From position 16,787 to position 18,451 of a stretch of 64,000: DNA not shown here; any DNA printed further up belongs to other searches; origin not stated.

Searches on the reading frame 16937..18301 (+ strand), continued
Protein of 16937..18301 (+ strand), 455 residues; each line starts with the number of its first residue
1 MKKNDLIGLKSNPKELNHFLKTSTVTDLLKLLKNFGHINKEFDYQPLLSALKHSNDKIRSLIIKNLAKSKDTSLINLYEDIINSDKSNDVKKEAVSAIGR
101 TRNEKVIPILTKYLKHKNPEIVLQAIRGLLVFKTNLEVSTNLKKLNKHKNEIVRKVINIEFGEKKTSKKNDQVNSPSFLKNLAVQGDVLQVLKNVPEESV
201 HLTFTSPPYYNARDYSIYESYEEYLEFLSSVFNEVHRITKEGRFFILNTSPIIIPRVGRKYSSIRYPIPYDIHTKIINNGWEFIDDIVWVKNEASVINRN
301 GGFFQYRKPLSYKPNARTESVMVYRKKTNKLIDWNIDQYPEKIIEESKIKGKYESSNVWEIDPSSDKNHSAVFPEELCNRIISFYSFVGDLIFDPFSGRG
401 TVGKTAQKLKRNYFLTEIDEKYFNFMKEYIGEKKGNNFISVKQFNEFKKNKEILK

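Call 81: find_homologous_proteins(query=L089:3986-4831:+, max_evalue=1e-30)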
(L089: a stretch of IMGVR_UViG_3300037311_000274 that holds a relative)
Query L089:3986-4831:+ (282 aa): 5510 proteins with E <= 1e-30 among 8000 candidates; the best 120 are listed.
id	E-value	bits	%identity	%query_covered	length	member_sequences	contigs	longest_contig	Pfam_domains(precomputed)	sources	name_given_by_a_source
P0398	3.6e-192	655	100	100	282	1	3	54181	PF01555.25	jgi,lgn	jgi:DNA modification methylase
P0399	3.9e-131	455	72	95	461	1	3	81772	PF02985.29,PF03130.23,PF13646.13,PF01555.25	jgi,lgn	jgi:DNA modification methylase/HEAT repeat protein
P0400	1.4e-130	453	70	97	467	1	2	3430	PF02985.29,PF03130.23,PF13646.13,PF01555.25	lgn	-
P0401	5.2e-127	441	70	94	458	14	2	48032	PF02985.29,PF13646.13,PF01555.25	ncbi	-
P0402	7.6e-127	441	68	99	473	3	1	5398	PF02985.29,PF13646.13,PF01555.25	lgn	-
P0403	1.4e-126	440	70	95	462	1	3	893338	PF02985.29,PF13646.13,PF01555.25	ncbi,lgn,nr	ncbi:MAG: HEAT repeat domain-containing protein [Anaerolineales bacterium]|nr:HEAT repeat domain-con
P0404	4.4e-126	438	65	99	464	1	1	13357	PF02985.29,PF03130.23,PF01602.27,PF13646.13,PF01555.25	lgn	-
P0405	1.9e-125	436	69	96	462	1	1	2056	PF13646.13,PF01555.25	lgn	-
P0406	2.4e-125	436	68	98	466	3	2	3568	PF02985.29,PF13646.13,PF01555.25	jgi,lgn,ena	-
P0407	5.0e-125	435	70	93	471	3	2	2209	PF02985.29,PF03130.23,PF13646.13,PF01555.25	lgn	-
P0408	8.2e-125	434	68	95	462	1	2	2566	PF02985.29,PF03130.23,PF13646.13,PF01555.25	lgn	-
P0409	9.8e-125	434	67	99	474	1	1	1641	PF02985.29,PF13646.13,PF01555.25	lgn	-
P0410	1.1e-124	433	67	98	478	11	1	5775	PF02985.29,PF03130.23,PF13646.13,PF01555.25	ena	-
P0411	1.5e-124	433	69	95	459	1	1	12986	PF02985.29,PF03130.23,PF13646.13,PF01555.25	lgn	-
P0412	1.6e-124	433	66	98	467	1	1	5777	PF02985.29,PF13646.13,PF01555.25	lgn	-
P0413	1.6e-124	433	71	91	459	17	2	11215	PF02985.29,PF03130.23,PF13646.13,PF01555.25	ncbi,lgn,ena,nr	ncbi:MAG: DNA methyltransferase [Phototrophicales bacterium]|nr:DNA methyltransferase [Phototrophica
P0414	2.5e-124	432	67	95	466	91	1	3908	PF02985.29,PF13646.13,PF01555.25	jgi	-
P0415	3.0e-124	432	69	93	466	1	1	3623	PF02985.29,PF01602.27,PF13646.13,PF01555.25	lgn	-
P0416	3.5e-124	432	65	99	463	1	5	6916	PF02985.29,PF03130.23,PF13646.13,PF01555.25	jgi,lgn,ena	jgi:DNA modification methylase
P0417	4.9e-124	431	70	94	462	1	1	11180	PF02985.29,PF03130.23,PF13646.13,PF01555.25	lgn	-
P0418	5.0e-124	431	68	98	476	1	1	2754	PF02985.29,PF13646.13,PF01555.25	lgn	-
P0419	6.8e-124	431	66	95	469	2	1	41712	PF00514.30,PF02985.29,PF03130.23,PF13646.13,PF01555.25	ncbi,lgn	-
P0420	7.6e-124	431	69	93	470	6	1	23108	PF02985.29,PF13646.13,PF01555.25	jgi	-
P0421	7.8e-124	431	68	98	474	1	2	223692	PF02985.29,PF03130.23,PF13646.13,PF01555.25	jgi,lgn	jgi:DNA modification methylase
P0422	1.1e-123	430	68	96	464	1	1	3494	PF02985.29,PF13646.13,PF01555.25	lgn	-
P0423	1.2e-123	430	67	94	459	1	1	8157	PF02985.29,PF03130.23,PF13513.13,PF13646.13,PF01555.25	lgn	-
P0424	1.3e-123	430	69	94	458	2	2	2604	PF02985.29,PF13646.13,PF01555.25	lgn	-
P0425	1.6e-123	430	64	98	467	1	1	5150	PF02985.29,PF03130.23,PF13646.13,PF01555.25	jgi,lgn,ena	-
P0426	1.7e-123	430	66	98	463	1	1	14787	PF02985.29,PF03130.23,PF13646.13,PF01555.25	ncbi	-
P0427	2.1e-123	429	67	98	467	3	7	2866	PF13646.13,PF01555.25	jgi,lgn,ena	-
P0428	2.3e-123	429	65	98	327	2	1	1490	PF01555.25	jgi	-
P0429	2.9e-123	429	67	95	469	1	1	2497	PF02985.29,PF13646.13,PF01555.25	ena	-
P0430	3.2e-123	429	68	96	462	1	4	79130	PF02985.29,PF13646.13,PF01555.25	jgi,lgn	jgi:DNA modification methylase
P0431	3.4e-123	429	70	91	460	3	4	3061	PF02985.29,PF13646.13,PF01555.25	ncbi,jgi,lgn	-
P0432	5.8e-123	428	67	95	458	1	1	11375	PF02985.29,PF13646.13,PF01555.25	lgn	-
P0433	6.2e-123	428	66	98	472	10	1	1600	PF02985.29,PF13646.13,PF01555.25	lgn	-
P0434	7.0e-123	428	69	93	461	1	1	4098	PF02985.29,PF03130.23,PF13646.13,PF01555.25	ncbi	-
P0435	8.8e-123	427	70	93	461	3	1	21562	PF02985.29,PF03130.23,PF01602.27,PF13646.13,PF01555.25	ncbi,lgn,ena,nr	ncbi:MAG TPA: DNA methyltransferase [Anaerolineae bacterium]|nr:DNA methyltransferase [Anaerolineae 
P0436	1.0e-122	427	69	96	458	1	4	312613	PF02985.29,PF03130.23,PF13646.13,PF01555.25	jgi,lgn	jgi:DNA modification methylase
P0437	1.1e-122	427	65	98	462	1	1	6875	PF02985.29,PF13646.13,PF01555.25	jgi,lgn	jgi:DNA modification methylase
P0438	1.1e-122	427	70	92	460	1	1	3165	PF02985.29,PF13646.13,PF01555.25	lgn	-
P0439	1.8e-122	426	66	96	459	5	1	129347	PF02985.29,PF03130.23,PF13646.13,PF01555.25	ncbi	-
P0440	2.3e-122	426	67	94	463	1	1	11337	PF02985.29,PF03130.23,PF13646.13,PF01555.25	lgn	-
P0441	2.6e-122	426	66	97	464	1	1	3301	PF02985.29,PF03130.23,PF13646.13,PF01555.25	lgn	-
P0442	2.6e-122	426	65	98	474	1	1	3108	PF02985.29,PF13646.13,PF01555.25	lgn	-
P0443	2.8e-122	426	67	94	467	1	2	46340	PF02985.29,PF13646.13,PF01555.25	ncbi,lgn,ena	-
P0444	3.1e-122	425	68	93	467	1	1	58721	PF02985.29,PF03130.23,PF13646.13,PF01555.25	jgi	jgi:DNA modification methylase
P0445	3.2e-122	425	68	95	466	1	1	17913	PF13646.13,PF01555.25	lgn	-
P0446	3.3e-122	425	66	94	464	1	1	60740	PF02985.29,PF03130.23,PF13646.13,PF01555.25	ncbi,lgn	-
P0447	3.4e-122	425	68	96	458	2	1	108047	PF02985.29,PF03130.23,PF13646.13,PF01555.25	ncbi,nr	ncbi:MAG: DNA methyltransferase [bacterium]|nr:DNA methyltransferase [bacterium]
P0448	4.2e-122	425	67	97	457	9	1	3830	PF02985.29,PF03130.23,PF13646.13,PF01555.25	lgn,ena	-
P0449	4.8e-122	425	66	95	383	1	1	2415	PF01555.25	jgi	jgi:DNA modification methylase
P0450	6.0e-122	425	64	98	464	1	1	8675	PF02985.29,PF13646.13,PF01555.25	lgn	-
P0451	6.8e-122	424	66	96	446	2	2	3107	PF02985.29,PF13646.13,PF01555.25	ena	-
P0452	8.0e-122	424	67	98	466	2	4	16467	PF02985.29,PF13646.13,PF01555.25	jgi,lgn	-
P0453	8.0e-122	424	68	96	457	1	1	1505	PF02985.29,PF03130.23,PF13646.13,PF01555.25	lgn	-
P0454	1.1e-121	424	67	95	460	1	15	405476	PF02985.29,PF03130.23,PF13646.13,PF01555.25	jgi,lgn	jgi:DNA modification methylase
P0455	1.2e-121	424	66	98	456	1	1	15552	PF02985.29,PF03130.23,PF13646.13,PF01555.25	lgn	-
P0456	1.8e-121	423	66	98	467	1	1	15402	PF13646.13,PF01555.25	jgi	jgi:DNA modification methylase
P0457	1.9e-121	423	66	97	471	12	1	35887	PF00514.30,PF02985.29,PF03130.23,PF13646.13,PF01555.25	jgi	jgi:DNA modification methylase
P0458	2.3e-121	423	65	98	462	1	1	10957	PF02985.29,PF01602.27,PF13646.13,PF01555.25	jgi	jgi:DNA modification methylase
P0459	3.0e-121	422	68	95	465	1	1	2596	PF13646.13,PF01555.25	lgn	-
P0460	3.3e-121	422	69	93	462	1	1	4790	PF13646.13,PF01555.25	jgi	-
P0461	4.1e-121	422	68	91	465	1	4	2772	PF03602.22,PF02985.29,PF03130.23,PF13646.13,PF01555.25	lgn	-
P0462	4.1e-121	422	65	95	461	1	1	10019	PF02985.29,PF03130.23,PF13646.13,PF01555.25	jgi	-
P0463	4.5e-121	422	67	96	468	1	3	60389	PF02985.29,PF13646.13,PF01555.25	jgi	jgi:DNA modification methylase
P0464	4.8e-121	422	65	96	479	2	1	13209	PF02985.29,PF13646.13,PF01555.25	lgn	-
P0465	4.9e-121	422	65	96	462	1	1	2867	PF02985.29,PF03130.23,PF13646.13,PF01555.25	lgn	-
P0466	5.2e-121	421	67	94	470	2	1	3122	PF03130.23,PF13646.13,PF01555.25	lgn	-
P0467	6.1e-121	421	69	93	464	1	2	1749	PF02985.29,PF13646.13,PF01555.25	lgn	-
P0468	6.2e-121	421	67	94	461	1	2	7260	PF02985.29,PF13646.13,PF01555.25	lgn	-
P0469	6.2e-121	421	64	100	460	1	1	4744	PF02985.29,PF13646.13,PF01555.25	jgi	jgi:DNA modification methylase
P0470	6.6e-121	421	65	98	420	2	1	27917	PF02985.29,PF03130.23,PF13646.13,PF01555.25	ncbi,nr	ncbi:MAG: DNA methyltransferase, partial [Anaerolineae bacterium]|nr:DNA methyltransferase [Anaeroli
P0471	8.2e-121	421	64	99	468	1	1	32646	PF02985.29,PF13646.13,PF01555.25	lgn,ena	-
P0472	9.1e-121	421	68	93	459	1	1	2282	PF02985.29,PF13646.13,PF01555.25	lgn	-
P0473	9.4e-121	421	65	99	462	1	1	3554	PF02985.29,PF03130.23,PF13646.13,PF01555.25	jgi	jgi:DNA modification methylase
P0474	1.0e-120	420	65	98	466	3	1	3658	PF02985.29,PF03130.23,PF13646.13,PF01555.25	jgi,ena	-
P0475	1.4e-120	420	65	96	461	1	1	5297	PF02985.29,PF03130.23,PF13646.13,PF01555.25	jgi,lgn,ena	-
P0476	1.4e-120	420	67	95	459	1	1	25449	PF02985.29,PF03130.23,PF13646.13,PF01555.25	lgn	-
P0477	1.4e-120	420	67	95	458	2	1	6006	PF00514.30,PF02985.29,PF03130.23,PF13646.13,PF01555.25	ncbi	ncbi:MAG: DNA methyltransferase [Aggregatilineales bacterium]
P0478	1.5e-120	420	66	94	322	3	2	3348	PF01555.25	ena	-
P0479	1.7e-120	420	68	93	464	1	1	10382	PF02985.29,PF13646.13,PF01555.25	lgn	-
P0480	1.8e-120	420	66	96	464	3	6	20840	PF13646.13,PF01555.25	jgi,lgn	-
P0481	1.8e-120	420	64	96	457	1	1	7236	PF02985.29,PF13646.13,PF01555.25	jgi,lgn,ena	-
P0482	1.8e-120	420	64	98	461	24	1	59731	PF03130.23,PF13646.13,PF01555.25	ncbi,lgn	ncbi:MAG: hypothetical protein Fur002_13840 [Anaerolineales bacterium]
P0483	2.4e-120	419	63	99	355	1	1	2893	PF01555.25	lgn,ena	-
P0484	3.5e-120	419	67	94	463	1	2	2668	PF02985.29,PF13646.13,PF01555.25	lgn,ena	-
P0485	3.6e-120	419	67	96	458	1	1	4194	PF02985.29,PF03130.23,PF13646.13,PF01555.25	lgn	-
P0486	3.8e-120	419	67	94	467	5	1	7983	PF02985.29,PF13646.13,PF01555.25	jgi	-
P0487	7.1e-120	418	67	95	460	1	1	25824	PF02985.29,PF03130.23,PF13646.13,PF01555.25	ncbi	ncbi:MAG: DNA methyltransferase [Aggregatilineales bacterium]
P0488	8.2e-120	417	66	96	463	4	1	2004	PF02985.29,PF13646.13,PF01555.25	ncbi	-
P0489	9.6e-120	417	66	94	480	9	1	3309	PF02985.29,PF03130.23,PF13646.13,PF01555.25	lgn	-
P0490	1.1e-119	417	65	96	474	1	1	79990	PF13646.13,PF01555.25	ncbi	ncbi:MAG: DNA methyltransferase [Thiotrichaceae bacterium]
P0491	1.5e-119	417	63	98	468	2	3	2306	PF02985.29,PF03130.23,PF13646.13,PF01555.25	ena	-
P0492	1.5e-119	417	68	92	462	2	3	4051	PF02985.29,PF03130.23,PF13646.13,PF01555.25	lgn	-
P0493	2.1e-119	416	68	92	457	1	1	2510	PF02985.29,PF13646.13,PF01555.25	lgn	-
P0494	2.3e-119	416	65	95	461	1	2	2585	PF02985.29,PF13646.13,PF01555.25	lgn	-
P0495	2.3e-119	416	65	95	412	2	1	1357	PF02985.29,PF03130.23,PF13646.13,PF01555.25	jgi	-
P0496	2.3e-119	416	63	98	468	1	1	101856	PF02985.29,PF03130.23,PF13646.13,PF01555.25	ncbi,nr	ncbi:MAG: DNA methyltransferase [Acidobacteriota bacterium]|nr:DNA methyltransferase [Acidobacteriot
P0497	2.6e-119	416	65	93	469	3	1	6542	PF13646.13,PF01555.25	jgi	-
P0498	2.6e-119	416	63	99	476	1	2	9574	PF13646.13,PF01555.25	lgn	-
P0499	2.7e-119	416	67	91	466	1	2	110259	PF03602.22,PF02985.29,PF03130.23,PF13646.13,PF01555.25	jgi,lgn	jgi:DNA modification methylase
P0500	2.9e-119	416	65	98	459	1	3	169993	PF02985.29,PF13646.13,PF01555.25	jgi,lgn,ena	-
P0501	3.0e-119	416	67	93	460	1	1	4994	PF02985.29,PF03130.23,PF13646.13,PF01555.25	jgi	jgi:DNA modification methylase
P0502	3.6e-119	415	65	93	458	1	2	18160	PF02985.29,PF13646.13,PF01555.25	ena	-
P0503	3.6e-119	415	66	94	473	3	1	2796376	PF02985.29,PF13646.13,PF01555.25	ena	-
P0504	3.7e-119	415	68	93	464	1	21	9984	PF02985.29,PF13646.13,PF01555.25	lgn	-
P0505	3.8e-119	415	65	96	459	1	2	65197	PF02985.29,PF03130.23,PF13646.13,PF01555.25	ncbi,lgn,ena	-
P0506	3.9e-119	415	68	90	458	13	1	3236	PF02985.29,PF13646.13,PF01555.25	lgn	-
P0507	4.9e-119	415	65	93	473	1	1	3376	PF02985.29,PF03130.23,PF13646.13,PF01555.25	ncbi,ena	-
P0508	5.2e-119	415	64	95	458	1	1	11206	PF02985.29,PF13646.13,PF01555.25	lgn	-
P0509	5.5e-119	415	64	97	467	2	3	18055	PF02985.29,PF03130.23,PF13646.13,PF01555.25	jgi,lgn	-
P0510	5.5e-119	415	65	95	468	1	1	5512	PF02985.29,PF13646.13,PF01555.25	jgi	jgi:DNA modification methylase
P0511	7.2e-119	414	67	91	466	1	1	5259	PF02985.29,PF13646.13,PF01555.25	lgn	-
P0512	7.5e-119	414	63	96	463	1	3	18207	PF02985.29,PF03130.23,PF13646.13,PF01555.25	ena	-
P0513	9.4e-119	414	65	92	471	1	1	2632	PF13646.13,PF01555.25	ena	-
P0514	1.0e-118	414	65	96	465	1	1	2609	PF13646.13,PF01555.25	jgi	jgi:DNA modification methylase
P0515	1.1e-118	414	67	93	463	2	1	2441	PF02985.29,PF13646.13,PF01555.25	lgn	-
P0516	1.2e-118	414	65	95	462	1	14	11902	PF02985.29,PF03130.23,PF13646.13,PF01555.25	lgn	-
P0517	1.2e-118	414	65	95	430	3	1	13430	PF02985.29,PF13646.13,PF01555.25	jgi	-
